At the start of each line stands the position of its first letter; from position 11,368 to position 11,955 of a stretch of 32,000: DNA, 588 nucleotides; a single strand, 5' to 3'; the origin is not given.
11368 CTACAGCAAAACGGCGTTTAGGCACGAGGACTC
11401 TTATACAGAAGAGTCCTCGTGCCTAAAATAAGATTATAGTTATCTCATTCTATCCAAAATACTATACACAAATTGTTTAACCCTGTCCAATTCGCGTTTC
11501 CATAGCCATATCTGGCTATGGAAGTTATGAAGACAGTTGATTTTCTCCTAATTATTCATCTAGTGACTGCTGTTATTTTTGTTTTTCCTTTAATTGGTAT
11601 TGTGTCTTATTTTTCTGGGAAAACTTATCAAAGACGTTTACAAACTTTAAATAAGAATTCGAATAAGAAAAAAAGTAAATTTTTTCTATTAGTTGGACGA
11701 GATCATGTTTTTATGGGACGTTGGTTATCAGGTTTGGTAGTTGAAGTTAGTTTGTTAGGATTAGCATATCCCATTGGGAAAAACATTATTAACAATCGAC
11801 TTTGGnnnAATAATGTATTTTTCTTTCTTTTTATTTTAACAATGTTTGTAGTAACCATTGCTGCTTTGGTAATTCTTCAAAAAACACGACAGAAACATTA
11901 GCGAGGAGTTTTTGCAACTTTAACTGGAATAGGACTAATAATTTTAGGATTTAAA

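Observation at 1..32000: Coding density below 50% with ultra-AT-rich spacers: a snapshot of ongoing genome erosion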

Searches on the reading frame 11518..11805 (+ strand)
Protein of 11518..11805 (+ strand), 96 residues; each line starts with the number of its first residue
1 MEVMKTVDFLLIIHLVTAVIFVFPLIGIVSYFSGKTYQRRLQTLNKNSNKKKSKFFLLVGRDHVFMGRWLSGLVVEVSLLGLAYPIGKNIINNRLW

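Call 34: search_protein_families(library=pfam, proteins=[window:11518-11805:+], max_evalue=0.01)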
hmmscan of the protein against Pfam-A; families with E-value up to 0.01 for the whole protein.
window:11518-11805:+ (96 aa): 1 family
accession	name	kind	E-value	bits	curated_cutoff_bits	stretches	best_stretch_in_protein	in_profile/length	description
PF13301.11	DUF4079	-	9.5e-09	36.1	31.4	1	11-84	2-71/141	Protein of unknown function (DUF4079)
